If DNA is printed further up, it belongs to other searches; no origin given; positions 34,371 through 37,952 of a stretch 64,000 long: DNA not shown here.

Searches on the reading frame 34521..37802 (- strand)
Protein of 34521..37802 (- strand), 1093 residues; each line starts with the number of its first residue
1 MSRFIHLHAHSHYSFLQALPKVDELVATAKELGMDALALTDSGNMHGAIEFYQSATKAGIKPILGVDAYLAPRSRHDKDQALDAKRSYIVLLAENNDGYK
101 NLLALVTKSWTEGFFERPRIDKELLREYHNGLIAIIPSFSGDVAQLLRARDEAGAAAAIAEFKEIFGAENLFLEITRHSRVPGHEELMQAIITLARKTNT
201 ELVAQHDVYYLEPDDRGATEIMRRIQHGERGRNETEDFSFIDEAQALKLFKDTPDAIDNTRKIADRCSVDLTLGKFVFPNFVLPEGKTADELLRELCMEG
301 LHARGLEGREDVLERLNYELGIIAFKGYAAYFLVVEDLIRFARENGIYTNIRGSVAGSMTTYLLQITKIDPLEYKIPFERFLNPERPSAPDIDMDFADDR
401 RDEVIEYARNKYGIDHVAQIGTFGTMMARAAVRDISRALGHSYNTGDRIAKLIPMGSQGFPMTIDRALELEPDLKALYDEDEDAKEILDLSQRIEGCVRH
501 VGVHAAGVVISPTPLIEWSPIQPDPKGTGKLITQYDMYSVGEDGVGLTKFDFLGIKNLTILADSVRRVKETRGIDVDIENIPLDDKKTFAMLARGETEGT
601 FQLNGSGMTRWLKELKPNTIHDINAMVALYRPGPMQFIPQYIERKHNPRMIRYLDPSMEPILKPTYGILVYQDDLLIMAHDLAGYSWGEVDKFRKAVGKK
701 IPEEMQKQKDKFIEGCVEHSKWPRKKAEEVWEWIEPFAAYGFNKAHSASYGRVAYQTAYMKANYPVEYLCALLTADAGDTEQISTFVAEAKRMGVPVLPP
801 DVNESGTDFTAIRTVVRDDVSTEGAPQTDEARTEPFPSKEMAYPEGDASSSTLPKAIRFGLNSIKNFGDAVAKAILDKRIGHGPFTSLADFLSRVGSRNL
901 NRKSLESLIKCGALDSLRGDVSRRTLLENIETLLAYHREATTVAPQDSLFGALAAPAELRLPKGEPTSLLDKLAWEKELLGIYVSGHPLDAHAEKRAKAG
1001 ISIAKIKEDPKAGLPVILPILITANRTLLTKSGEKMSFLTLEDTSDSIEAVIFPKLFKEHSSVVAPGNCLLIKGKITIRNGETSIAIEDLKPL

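Call 8: search_protein_families(library=ncbifam, proteins=[window:34521-37802:-], max_evalue=0.01)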
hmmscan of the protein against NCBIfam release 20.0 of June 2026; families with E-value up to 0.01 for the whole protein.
window:34521-37802:- (1093 aa): 14 families
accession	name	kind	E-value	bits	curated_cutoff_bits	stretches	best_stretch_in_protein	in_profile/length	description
NF004226.0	PRK05673.1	equivalog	0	1146.6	1002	1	3-1091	5-1060/1146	DNA polymerase III subunit alpha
NF005298.0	PRK06826.1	equivalog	0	1132.3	1260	1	2-1090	3-1069/1151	DNA polymerase III subunit alpha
TIGR00594.1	polc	superfamily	0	1081.2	434.35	1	4-1053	1-1022/1022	DNA polymerase III subunit alpha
NF005377.0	PRK06920.1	equivalog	1.4e-267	890.7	1806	2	3-817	2-801/1108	DNA polymerase III subunit alpha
NF005617.0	PRK07374.1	equivalog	6.2e-261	868.9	1653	2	4-812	3-829/1170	DNA polymerase III subunit alpha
NF005582.0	PRK07279.1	equivalog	2.4e-183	611.9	1279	3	194-774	142-712/1033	DNA polymerase III subunit alpha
NF005516.0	PRK07135.1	equivalog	1.1e-178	596.4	1084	3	211-807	155-743/974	DNA polymerase III DnaE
NF004225.0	PRK05672.1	subfamily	9.5e-175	583.4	939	1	2-1091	4-1030/1047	error-prone DNA polymerase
NF007079.0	PRK09532.1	equivalog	7.4e-170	567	1525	1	4-743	3-777/876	DNA polymerase III subunit alpha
NF004550.0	PRK05898.1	equivalog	3.6e-169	565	1182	3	201-810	136-742/971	DNA polymerase III subunit alpha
NF005616.0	PRK07373.1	equivalog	2.1e-73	247.4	646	2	854-1092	109-359/449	DNA polymerase III subunit alpha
NF001688.0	PRK00448.1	equivalog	1e-60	205.6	873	4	79-373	607-914/1445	PolC-type DNA polymerase III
TIGR01405.1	polC_Gram_pos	equivalog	7.6e-55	186.2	1043.45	5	80-372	374-678/1211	DNA polymerase III subunit alpha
NF041577.1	nside_bi_sphtase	equivalog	8.4e-05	21.9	400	1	5-67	4-64/276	3',5'-nucleoside bisphosphate phosphatase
